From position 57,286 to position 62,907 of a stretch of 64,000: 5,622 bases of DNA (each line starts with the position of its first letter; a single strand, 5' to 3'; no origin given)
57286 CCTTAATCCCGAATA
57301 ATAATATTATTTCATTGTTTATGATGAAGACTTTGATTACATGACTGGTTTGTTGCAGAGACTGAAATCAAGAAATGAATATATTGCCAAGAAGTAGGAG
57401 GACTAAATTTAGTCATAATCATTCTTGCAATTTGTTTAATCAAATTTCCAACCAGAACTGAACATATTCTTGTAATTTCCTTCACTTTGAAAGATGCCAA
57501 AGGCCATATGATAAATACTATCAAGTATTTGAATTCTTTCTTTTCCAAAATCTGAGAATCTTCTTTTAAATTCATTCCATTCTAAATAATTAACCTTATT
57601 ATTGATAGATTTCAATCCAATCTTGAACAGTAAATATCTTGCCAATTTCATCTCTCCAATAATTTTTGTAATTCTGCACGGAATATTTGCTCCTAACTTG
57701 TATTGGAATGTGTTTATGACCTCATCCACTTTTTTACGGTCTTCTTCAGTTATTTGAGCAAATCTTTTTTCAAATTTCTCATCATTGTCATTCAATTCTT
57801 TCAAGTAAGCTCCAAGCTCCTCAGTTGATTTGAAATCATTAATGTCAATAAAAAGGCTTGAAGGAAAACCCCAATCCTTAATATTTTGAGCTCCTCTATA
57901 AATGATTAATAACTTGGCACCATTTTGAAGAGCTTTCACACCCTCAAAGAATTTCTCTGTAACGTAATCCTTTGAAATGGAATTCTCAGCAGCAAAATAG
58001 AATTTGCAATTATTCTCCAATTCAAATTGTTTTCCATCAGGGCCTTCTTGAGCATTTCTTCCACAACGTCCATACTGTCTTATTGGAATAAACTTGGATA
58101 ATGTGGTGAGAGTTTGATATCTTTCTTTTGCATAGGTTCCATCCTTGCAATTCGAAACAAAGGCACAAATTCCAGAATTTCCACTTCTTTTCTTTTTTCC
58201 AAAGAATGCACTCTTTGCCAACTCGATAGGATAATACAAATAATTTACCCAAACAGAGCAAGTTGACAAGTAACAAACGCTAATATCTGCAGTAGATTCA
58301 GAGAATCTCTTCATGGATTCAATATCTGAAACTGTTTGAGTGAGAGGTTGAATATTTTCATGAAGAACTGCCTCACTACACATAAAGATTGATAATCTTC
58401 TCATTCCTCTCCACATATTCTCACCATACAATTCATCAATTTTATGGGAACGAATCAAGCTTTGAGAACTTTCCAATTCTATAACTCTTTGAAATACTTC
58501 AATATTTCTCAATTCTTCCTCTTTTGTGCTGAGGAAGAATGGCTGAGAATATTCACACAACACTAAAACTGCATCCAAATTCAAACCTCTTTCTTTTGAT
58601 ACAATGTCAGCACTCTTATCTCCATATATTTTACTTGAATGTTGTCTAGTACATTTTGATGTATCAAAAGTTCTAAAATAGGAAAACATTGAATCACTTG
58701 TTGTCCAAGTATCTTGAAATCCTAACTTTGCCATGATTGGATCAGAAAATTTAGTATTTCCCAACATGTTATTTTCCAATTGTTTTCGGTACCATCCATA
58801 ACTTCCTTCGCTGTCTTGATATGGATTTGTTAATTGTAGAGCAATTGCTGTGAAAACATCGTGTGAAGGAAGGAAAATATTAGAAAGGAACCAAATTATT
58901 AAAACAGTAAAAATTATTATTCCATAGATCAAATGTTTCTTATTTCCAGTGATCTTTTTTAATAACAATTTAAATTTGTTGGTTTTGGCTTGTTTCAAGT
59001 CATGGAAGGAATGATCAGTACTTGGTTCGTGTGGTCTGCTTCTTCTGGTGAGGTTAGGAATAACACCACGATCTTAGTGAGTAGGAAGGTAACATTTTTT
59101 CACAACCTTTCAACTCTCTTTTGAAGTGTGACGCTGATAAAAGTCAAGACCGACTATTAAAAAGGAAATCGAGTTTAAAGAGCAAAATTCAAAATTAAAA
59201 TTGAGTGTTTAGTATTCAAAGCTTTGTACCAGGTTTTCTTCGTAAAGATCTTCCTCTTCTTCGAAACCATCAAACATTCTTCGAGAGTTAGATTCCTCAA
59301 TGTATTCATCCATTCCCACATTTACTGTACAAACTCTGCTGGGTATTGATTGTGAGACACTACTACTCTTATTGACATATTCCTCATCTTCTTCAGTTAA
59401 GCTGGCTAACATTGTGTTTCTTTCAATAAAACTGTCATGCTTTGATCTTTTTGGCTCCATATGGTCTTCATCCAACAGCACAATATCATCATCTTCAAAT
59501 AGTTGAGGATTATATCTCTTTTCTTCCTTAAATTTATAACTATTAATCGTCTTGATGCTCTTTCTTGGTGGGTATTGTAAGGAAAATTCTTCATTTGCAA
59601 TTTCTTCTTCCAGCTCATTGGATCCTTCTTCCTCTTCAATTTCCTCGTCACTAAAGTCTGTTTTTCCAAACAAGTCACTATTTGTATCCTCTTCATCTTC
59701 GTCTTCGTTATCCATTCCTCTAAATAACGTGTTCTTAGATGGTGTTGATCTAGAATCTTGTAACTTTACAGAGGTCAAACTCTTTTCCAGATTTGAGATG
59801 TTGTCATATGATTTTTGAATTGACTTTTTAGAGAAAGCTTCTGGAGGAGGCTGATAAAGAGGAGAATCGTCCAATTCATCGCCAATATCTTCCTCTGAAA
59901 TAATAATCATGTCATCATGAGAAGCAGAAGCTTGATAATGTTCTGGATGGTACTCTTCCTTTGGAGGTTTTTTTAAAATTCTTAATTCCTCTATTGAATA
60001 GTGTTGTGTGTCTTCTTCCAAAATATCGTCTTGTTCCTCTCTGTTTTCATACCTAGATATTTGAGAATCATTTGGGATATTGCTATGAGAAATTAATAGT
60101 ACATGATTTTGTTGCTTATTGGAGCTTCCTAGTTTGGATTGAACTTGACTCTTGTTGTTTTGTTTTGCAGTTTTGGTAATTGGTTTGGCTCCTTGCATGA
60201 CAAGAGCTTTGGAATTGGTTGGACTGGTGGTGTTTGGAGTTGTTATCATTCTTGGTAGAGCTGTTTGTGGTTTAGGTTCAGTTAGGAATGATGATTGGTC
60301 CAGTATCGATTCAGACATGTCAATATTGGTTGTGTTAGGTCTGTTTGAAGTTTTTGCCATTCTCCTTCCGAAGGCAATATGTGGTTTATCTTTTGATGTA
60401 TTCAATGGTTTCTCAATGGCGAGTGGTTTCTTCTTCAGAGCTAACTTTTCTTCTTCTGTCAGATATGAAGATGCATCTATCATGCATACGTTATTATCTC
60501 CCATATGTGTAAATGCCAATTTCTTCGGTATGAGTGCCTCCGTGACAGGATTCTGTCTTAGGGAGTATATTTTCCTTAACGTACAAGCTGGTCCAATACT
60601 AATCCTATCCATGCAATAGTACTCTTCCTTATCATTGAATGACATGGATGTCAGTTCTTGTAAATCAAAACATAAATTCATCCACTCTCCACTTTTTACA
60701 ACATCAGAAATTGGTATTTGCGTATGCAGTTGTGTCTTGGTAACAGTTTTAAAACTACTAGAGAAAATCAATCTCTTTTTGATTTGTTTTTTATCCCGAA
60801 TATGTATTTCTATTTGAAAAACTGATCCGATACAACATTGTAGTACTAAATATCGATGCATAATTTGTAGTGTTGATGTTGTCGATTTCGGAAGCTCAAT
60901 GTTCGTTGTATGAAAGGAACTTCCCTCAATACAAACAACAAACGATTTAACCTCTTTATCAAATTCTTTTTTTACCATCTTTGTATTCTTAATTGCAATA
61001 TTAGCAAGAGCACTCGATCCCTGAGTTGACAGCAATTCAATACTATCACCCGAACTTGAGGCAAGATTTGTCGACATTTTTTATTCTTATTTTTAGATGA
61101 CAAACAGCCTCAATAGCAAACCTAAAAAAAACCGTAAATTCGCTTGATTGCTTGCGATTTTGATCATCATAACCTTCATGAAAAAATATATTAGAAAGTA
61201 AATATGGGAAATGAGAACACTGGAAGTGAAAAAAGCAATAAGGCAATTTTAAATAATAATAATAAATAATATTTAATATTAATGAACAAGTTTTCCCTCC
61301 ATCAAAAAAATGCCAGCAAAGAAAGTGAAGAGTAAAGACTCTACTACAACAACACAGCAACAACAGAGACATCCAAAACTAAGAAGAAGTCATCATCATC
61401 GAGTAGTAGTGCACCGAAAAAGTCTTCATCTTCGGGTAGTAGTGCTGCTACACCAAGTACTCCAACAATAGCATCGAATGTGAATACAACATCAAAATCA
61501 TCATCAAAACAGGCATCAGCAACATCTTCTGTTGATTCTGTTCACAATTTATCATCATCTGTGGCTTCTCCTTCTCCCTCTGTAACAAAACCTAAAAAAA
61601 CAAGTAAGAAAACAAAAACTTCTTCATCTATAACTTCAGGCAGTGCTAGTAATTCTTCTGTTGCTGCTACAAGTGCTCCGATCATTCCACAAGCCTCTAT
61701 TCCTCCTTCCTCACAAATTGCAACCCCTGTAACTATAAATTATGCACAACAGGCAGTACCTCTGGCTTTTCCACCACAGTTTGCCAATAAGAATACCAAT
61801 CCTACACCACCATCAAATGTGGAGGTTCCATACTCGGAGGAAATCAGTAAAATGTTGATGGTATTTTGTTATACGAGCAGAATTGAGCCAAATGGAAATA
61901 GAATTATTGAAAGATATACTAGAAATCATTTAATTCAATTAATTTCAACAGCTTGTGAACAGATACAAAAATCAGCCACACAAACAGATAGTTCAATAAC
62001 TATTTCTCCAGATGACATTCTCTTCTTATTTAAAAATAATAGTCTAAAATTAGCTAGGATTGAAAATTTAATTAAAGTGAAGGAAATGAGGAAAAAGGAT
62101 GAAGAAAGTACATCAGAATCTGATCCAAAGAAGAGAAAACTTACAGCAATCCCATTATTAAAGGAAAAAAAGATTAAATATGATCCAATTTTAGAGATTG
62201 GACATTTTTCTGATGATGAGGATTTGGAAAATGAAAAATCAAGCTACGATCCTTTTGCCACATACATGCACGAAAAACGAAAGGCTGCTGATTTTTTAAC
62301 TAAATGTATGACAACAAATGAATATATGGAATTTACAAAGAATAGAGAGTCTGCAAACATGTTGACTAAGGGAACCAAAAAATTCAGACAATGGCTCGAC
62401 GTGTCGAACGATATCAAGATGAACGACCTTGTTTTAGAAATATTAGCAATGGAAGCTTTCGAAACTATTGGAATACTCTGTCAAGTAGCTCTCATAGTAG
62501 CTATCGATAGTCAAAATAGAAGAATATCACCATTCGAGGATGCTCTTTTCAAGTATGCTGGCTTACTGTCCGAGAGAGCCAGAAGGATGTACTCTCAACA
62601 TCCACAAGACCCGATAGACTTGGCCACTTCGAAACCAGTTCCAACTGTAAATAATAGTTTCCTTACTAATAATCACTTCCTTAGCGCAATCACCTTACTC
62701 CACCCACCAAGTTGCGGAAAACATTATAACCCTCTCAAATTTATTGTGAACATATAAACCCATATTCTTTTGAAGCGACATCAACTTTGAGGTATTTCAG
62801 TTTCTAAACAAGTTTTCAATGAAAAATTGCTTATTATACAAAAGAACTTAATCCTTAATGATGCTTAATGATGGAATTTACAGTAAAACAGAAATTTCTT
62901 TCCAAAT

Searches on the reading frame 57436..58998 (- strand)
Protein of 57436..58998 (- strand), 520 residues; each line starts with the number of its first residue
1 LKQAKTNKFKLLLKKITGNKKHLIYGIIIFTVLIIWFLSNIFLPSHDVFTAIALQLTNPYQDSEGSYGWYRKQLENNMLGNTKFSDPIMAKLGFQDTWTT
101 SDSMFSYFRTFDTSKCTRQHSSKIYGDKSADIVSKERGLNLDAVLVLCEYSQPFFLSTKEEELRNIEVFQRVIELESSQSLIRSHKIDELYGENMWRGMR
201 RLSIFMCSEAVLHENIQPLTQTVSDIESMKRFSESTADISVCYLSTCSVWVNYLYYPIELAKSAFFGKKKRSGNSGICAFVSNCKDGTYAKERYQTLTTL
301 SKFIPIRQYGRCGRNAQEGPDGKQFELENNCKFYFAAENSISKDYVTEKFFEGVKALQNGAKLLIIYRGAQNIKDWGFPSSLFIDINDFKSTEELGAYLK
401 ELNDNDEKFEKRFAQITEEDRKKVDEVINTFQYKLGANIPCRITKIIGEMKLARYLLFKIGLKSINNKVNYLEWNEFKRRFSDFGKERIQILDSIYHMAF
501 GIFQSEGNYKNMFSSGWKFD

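Call 30: search_protein_families(library=pfam, proteins=[window:57436-58998:-], max_evalue=0.001)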
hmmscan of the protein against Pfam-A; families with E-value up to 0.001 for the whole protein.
window:57436-58998:- (520 aa): 1 family
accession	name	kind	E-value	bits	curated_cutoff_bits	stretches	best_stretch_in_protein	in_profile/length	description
PF00852.26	Glyco_transf_10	-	2.4e-27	96.2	23.9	1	276-414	7-137/182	Glycosyltransferase family 10 (fucosyltransferase) C-term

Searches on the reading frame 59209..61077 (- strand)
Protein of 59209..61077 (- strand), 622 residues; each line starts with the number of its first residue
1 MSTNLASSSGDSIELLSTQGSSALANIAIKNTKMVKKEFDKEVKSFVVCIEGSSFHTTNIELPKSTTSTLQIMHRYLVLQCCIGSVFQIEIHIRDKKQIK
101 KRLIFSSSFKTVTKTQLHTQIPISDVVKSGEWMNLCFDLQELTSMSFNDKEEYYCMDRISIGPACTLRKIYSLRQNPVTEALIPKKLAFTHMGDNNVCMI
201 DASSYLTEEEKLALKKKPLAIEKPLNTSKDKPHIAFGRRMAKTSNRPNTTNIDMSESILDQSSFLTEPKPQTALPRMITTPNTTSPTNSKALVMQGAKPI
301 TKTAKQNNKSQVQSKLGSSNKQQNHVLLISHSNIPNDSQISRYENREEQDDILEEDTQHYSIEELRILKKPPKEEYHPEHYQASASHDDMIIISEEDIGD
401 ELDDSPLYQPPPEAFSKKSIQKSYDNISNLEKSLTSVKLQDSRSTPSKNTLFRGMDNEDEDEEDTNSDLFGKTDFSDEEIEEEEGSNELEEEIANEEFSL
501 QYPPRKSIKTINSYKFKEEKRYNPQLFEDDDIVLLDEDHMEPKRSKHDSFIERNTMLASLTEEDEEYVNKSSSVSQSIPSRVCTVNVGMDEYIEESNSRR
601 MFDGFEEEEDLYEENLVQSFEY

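Call 30: search_protein_families(library=pfam, proteins=[window:59209-61077:-], max_evalue=0.001)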
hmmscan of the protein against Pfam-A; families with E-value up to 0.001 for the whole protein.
window:59209-61077:- (622 aa): 1 family
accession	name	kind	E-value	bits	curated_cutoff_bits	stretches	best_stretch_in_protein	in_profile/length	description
PF05018.18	CFA20_dom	-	5e-28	98.5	24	1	12-174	10-169/185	CFA20 domain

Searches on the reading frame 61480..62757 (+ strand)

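Call 30: search_protein_families(library=pfam, proteins=[window:61480-62757:+], max_evalue=0.001)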
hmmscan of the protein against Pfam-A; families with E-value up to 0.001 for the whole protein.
window:61480-62757:+ (425 aa): 1 family
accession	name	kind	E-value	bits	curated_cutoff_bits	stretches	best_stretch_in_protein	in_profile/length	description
PF02269.22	TFIID-18kDa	-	4.4e-08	33.5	27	1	118-208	3-88/93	Transcription initiation factor IID, 18kD subunit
